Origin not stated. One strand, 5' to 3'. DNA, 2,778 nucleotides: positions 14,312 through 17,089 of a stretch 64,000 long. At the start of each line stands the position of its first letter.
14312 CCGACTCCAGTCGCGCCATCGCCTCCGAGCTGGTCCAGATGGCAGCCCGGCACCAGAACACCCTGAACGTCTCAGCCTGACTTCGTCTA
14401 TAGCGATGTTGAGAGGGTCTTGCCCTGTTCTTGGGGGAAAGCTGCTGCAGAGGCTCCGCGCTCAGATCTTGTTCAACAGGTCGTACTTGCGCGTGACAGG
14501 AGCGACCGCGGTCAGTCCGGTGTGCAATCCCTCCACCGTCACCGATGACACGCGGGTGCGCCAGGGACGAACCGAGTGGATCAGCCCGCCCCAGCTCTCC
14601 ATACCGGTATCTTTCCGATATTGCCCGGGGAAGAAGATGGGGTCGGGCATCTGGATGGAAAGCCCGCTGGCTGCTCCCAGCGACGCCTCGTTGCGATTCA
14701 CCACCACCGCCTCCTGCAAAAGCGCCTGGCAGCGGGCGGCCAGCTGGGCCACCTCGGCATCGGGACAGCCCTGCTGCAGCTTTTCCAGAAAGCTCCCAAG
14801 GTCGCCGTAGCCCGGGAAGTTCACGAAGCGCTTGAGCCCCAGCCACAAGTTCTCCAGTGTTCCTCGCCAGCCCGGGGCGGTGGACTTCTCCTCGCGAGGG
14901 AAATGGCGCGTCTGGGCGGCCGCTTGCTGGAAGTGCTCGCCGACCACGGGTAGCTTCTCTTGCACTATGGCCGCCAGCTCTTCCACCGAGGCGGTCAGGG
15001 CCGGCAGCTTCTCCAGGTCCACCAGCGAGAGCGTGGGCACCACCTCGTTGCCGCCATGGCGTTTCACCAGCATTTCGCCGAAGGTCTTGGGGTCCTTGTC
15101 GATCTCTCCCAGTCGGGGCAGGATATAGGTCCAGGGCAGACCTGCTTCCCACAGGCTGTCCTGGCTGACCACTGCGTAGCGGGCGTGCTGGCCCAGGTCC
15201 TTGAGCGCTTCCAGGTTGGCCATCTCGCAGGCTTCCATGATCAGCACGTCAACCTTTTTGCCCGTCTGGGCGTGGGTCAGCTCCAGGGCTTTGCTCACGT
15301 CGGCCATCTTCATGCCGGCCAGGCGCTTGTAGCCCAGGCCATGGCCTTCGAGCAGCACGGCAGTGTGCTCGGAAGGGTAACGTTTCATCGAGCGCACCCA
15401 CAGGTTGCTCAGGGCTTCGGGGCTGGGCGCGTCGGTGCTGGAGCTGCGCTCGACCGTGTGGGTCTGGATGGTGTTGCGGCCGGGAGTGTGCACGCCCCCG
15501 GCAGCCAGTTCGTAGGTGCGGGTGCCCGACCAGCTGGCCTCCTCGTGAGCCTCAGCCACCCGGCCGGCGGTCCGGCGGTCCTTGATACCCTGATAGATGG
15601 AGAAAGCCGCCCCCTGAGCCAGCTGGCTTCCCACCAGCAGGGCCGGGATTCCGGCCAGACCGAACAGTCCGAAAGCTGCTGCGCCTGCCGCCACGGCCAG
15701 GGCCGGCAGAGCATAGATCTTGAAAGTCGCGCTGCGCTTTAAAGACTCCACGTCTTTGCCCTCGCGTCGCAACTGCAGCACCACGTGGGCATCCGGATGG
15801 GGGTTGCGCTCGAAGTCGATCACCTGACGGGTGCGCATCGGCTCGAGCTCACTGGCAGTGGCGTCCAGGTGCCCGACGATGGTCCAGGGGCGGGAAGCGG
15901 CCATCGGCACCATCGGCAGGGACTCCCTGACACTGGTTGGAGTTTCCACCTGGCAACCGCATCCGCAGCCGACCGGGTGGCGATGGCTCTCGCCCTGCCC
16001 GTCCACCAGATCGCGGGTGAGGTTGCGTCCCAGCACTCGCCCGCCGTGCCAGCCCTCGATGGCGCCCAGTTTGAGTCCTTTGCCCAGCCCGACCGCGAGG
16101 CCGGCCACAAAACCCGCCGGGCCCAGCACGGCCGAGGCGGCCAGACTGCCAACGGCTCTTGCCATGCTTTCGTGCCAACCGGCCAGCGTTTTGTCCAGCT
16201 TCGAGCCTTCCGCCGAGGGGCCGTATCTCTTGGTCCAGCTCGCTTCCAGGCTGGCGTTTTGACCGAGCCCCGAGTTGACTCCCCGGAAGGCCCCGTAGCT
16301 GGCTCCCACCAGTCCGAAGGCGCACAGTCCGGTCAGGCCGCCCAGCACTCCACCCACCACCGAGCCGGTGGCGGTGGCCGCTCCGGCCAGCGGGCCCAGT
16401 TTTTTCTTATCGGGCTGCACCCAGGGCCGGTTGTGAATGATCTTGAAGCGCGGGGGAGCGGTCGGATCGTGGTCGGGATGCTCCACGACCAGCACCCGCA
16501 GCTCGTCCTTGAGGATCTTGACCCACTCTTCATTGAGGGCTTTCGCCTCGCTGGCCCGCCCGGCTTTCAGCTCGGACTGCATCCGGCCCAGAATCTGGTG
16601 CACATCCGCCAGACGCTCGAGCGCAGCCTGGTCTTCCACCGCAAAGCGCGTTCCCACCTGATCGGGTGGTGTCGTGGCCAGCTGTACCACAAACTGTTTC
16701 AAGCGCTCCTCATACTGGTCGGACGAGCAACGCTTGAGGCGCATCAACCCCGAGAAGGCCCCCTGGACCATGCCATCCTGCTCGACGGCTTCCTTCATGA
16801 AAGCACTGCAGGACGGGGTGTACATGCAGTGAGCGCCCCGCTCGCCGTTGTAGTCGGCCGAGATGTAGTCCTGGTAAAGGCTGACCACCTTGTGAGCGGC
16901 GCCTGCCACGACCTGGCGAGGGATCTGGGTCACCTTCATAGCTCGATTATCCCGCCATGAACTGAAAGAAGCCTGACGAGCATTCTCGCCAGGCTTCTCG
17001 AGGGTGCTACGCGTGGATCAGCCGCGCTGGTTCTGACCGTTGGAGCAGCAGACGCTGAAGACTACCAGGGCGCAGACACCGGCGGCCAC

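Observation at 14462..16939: Fusion of a YidD-like membrane-insertion domain, Gly-zipper membrane segments and a clostripain (C11) cysteine peptidase in one 825-aa protein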

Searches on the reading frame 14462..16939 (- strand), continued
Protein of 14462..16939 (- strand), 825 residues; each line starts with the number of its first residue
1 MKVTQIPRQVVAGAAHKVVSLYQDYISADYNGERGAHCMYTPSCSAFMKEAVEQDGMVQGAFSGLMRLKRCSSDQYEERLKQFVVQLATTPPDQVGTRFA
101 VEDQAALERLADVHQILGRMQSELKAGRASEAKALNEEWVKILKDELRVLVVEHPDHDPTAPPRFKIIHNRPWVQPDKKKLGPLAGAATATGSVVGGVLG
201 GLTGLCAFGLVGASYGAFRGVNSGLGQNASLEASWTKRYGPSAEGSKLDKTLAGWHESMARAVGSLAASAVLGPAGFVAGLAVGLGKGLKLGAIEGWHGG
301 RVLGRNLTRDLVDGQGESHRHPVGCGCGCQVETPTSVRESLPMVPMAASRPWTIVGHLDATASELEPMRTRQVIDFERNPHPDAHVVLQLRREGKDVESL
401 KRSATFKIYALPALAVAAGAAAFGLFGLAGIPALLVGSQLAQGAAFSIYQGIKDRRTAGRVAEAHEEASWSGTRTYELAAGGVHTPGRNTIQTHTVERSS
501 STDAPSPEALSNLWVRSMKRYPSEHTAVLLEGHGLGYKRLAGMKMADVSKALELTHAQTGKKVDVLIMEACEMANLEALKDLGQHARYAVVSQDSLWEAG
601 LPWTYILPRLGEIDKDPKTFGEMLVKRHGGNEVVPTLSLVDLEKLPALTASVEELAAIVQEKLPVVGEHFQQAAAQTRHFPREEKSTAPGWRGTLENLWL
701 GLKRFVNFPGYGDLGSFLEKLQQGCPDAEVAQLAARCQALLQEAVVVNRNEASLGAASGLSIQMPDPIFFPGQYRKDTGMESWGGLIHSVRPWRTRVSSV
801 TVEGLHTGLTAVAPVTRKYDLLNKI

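Call 69: predict_structure(alignment_id=A4)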
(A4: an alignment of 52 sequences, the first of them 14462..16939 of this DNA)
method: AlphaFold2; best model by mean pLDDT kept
length: 825 residues; sequences in the alignment: 52
mean_pLDDT: 89.7   pTM: 0.81
mean pLDDT of the five models: 89.7, 88.4, 87.3, 86.9, 86.4
residues with pLDDT >= 90: 535; 70-90: 240; 50-70: 39; < 50: 11
segments of 3 or more residues with pLDDT < 50: 1-8, 340-342
pLDDT, mean of each block of 10 residues (from residue 1): 43 76 88 88 89 83 88 91 95 87 91 97 98 97 95 86 90 75 93 96 92 88 90 87 78 86 90 91 93 94 93 74 69 51 72 97 96 95 96 94 94 85 70 75 88 94 94 90 85 87 94 95 97 96 97 98 98 98 98 94 93 85 96 96 98 98 98 95 88 88 81 97 98 98 98 94 95 96 98 95 92 86 80
secondary structure, 60 per line:
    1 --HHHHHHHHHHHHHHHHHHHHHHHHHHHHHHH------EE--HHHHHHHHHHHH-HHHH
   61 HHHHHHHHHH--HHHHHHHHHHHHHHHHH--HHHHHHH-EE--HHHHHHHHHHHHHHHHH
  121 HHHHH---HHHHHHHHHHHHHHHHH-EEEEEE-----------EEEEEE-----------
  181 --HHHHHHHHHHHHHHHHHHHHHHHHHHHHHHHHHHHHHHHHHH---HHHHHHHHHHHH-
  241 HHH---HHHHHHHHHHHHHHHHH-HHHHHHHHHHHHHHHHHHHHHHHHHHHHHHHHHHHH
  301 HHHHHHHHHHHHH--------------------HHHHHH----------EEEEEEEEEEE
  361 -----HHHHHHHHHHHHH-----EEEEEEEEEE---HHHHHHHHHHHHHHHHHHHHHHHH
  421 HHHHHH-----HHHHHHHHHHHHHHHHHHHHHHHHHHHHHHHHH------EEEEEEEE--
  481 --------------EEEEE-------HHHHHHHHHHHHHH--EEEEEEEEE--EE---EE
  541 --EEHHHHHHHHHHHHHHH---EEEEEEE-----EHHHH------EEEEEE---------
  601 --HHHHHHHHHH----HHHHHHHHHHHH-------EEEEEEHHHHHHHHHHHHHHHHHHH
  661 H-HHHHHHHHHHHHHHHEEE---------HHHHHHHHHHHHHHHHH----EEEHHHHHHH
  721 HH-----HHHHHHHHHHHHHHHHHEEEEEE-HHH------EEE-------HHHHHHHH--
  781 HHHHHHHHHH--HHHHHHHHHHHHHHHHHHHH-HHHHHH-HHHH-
elements in order (helices of 4 or more, strands of 3 or more residues): H3-33 H44-55 H57-70 H73-89 H92-98 H104-125 H129-145 E147-152 E164-169 H183-224 H228-239 H247-263 H265-313 H334-339 E350-360 H366-378 E384-393 H397-426 H432-464 E471-478 E495-499 H507-520 E523-531 H545-559 E563-569 H576-579 E586-591 H603-612 H617-628 E636-641 H642-661 H663-677 E678-680 H690-706 E711-713 H714-722 H728-744 E745-750 E761-763 H771-778 H781-790 H793-812 H814-819 H821-824
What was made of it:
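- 16400..16723 (-): Helical linker plus short beta-hairpin, residues 73-180. Specific to this family; no Pfam match. AlphaFold model: H73-145, E147-152, E164-169, pLDDT 86-98 (call 69).
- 16268..16393 (-): Glycine-zipper hydrophobic helix 1, residues 183-224. Single 42-residue helix in the model (call 69).
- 15950..15985 (-): His/Cys-rich junction motif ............, residues 319-330. It marks the end of the N-module and the junction of the fusion. The model has low confidence at residues 311-349 (call 69).
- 15548..15751 (-): Hydrophobic helical hairpin inserted inside the C11 fold, residues 397-464. Model H397-426 and H432-464 (call 69).
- On Transmembrane glycine zipper (GxxxGxxxG): It lies in the long helix 265-313 (call 69).
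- A 52-sequence alignment gives an AlphaFold model with pLDDT 89.7 and pTM 0.81 (call 69). The model has high confidence across the junction-flanking domains (call 69).
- Tried and rejected: The 52-sequence alignment fixed this (call 69).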

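Call 72: fold_search(model_id=the predicted structure, library=pdb)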
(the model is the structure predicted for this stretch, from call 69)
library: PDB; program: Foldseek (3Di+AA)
matches with E <= 10: 141; with E <= 0.001: 10
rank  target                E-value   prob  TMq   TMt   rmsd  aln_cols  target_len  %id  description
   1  9cip_A                6.1e-12  1.00  0.33  0.56   7.2       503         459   16  MicroED structure of the C11 cysteine protease clostripain (released 2024-08-14)
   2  9cip_B                7.7e-12  1.00  0.33  0.57   6.8       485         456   15  MicroED structure of the C11 cysteine protease clostripain (released 2024-08-14)
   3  6n9j_A                3.7e-10  1.00  0.30  0.67   6.2       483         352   10  X-ray structure of a secreted C11 cysteine protease from Bacteroides thetaiotaomicron in complex with an irreversible  (released 2019-12-11)
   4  6nag_A                6.1e-10  1.00  0.30  0.66   4.9       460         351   12  X-ray structure of a secreted C11 cysteine protease from Bacteroides thetaiotaomicron "iotapain (released 2019-12-11)
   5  6n9j_B                7.3e-10  1.00  0.30  0.66   6.9       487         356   10  X-ray structure of a secreted C11 cysteine protease from Bacteroides thetaiotaomicron in complex with an irreversible  (released 2019-12-11)
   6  6mzo                  1.6e-09  1.00  0.32  0.70   5.3       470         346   13  X-ray Structure of an Inactive Zymogen C11 Protease from Parabacteroides distasonis (released 2019-04-17)
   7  6nag_B                1.7e-09  1.00  0.30  0.66   4.8       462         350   11  X-ray structure of a secreted C11 cysteine protease from Bacteroides thetaiotaomicron "iotapain (released 2019-12-11)
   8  3uws_B                5.6e-06  1.00  0.19  0.60   6.5       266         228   17  Crystal structure of a clostripain (PARMER_00083) from Parabacteroides merdae ATCC 43184 at 1.70 A resolution (released 2012-06-13)
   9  5l20_B                7.3e-06  1.00  0.21  0.70   4.9       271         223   15  Crystal Structure of a Clostripain (BT_0727) from Bacteroides thetaiotaomicron ATCC 29148 in Complex with Peptide Inhi (released 2017-08-02)
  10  5dyn_B                5.8e-05  1.00  0.19  0.55   9.5       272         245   17  B. fragilis cysteine protease (released 2016-03-30)
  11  8bsh_A                1.9e-01  0.25  0.11  0.12  21.1       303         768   12  COPII inner coat (released 2023-01-18)
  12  8ipr_A                5.5e-01  0.04  0.06  0.08  27.6       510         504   12  Cryo-EM structure of heme transporter CydDC from Mycobacterium smegmatis in the outward facing ATP bound state (released 2023-06-14)
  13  2qtv_A                8.3e-01  0.11  0.13  0.14  21.0       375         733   12  Structure of Sec23-Sar1 complexed with the active fragment of Sec31 (released 2008-01-15)
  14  7obr_x                9.5e-01  0.06  0.10  0.14  23.9       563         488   10  RNC-SRP early complex (released 2021-07-21)
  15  9rt4_C1               1.1e+00  0.20  0.13  0.31  18.4       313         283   10  NetF - ANTXR2 local refinement focused (released 2026-02-18)
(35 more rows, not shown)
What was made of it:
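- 14465..15892 (-): C11 (clostripain-family) peptidase module, residues 350-825. Key residues are His533 (15341-15343), Glu569 (15233-15235) and Cys571 (15227-15229). Foldseek to clostripain 9cip at E 6e-12, and to 6n9j, 6nag and 6mzo (call 72).
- On Peptidase C11 (clostripain family, clan CD): Foldseek of the model (pLDDT 89.7) gives 9cip at E 6e-12, 6n9j at 3.7e-10 and 6mzo at 1.6e-9, with target TM-score 0.56-0.70 (calls 69, 72).
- Its C-terminal half matches clostripain, thetapain/iotapain-type and distapain structures (call 72).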

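Call 87: search_protein_families(library=pfam, proteins=[L008:3-845:+, L006:5577-7001:+, L008:2114-2497:-, L010:5753-6004:+, L012:4639-4890:+, P0105, P0121], max_evalue=0.01)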
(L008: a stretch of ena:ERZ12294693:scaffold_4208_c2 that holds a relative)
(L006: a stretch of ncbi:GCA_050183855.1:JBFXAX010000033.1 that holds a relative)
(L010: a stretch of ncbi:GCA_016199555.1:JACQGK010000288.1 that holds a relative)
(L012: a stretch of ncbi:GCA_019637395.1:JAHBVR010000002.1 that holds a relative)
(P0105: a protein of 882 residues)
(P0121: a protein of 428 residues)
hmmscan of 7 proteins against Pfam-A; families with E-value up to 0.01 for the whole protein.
L008:3-845:+ (280 aa): 1 family
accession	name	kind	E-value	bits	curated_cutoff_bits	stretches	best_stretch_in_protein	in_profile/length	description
PF00648.27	Peptidase_C2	-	2.2e-08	34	23.8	1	67-245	52-244/297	Calpain family cysteine protease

L006:5577-7001:+ (474 aa): 0 families

L008:2114-2497:- (127 aa): 0 families

L010:5753-6004:+ (83 aa): 0 families

L012:4639-4890:+ (83 aa): 0 families

P0105 (882 aa): 2 families
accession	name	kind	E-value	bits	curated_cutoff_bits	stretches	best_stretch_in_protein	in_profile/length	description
PF01809.23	YidD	-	1.8e-17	63.3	27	1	72-137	6-67/67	Putative membrane protein insertion efficiency factor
PF03415.19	Peptidase_C11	-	2.4e-05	24.5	25.8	1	575-701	124-259/359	Clostripain family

P0121 (428 aa): 1 family
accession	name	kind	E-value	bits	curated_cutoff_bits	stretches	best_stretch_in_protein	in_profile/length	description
PF01809.23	YidD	-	1e-09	38.4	27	1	9-65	6-58/67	Putative membrane protein insertion efficiency factor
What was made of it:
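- On YidD (PF01809 / TIGR00278): The divergent fusion P0105 matches positions 6-67 (call 87).
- The N-module pairs with a different cysteine protease family (calpain) in L008 (call 87).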

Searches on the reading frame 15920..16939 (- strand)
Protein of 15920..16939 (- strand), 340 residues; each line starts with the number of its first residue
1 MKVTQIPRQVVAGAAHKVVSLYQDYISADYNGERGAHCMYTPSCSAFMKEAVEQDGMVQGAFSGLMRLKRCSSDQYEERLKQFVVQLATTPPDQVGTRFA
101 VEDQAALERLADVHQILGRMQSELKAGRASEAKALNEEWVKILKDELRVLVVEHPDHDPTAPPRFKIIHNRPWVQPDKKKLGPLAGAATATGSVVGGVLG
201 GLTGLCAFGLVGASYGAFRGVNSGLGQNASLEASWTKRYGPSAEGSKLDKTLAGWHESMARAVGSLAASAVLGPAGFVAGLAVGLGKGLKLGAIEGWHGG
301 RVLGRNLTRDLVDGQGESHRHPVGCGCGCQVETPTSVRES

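Call 36: find_homologous_proteins(query=A2, max_evalue=0.00001)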
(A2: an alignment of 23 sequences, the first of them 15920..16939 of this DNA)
Query A2 (23 sequences) (340 aa, profile of the alignment): 8 proteins with E <= 0.00001 among 8000 candidates.
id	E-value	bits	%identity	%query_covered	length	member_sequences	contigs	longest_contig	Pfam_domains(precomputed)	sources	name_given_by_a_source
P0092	2.3e-88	315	30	60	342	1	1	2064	PF01809.24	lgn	-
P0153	3.5e-87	311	64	98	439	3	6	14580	PF01809.24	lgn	-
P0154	5.2e-49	185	61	71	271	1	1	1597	PF01809.24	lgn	-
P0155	2.5e-21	95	48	18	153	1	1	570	PF01809.24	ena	-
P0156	4.4e-12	64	35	18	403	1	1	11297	PF01809.24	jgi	jgi:putative membrane protein insertion efficiency factor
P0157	3.8e-9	54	33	18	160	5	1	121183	PF01809.24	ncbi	-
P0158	1.1e-7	50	33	16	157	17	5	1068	PF01809.24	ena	-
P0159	2.2e-7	49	43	16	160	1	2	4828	PF01809.24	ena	-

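Call 38: find_encoding_contigs(protein=P0153, flank=6000, max_places=3)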
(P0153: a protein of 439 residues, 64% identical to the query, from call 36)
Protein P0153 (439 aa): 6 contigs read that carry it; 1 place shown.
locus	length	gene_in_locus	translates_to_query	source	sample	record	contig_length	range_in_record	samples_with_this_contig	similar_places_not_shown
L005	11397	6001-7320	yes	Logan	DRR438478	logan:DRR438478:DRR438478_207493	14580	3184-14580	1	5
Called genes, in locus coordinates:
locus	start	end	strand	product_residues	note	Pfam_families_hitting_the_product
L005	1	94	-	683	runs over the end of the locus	PF00270:DEAD, PF00271:Helicase_C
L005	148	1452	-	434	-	PF10923:BrxC_BrxD, PF13401:AAA_22 (faint)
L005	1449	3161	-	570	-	-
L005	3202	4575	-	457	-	-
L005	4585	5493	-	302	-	PF00756:Esterase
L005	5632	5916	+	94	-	-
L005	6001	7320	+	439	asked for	PF01809:YidD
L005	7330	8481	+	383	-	PF03415:Peptidase_C11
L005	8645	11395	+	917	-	?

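Call 98: find_related_loci(query=A6, collection=metagenome_contigs, flank=4000)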
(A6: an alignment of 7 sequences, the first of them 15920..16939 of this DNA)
Query A6 (340 aa) in metagenome_contigs; peptide patterns used: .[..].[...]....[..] (x = any residue, [..] = any of these).
21 stretches matched a pattern; 3 encode a relative of the query (tblastn E <= 1e-3); 3 distinct loci.
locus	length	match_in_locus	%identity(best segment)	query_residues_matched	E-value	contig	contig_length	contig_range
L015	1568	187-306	45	38-77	1e-10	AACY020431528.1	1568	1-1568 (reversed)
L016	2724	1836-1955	43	38-77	3e-10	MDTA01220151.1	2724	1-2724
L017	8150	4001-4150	35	18-71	2e-6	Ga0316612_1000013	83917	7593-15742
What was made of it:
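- Tried and rejected: The metagenome_contigs scan returned 3 loci that matched only the YidD core (call 98).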
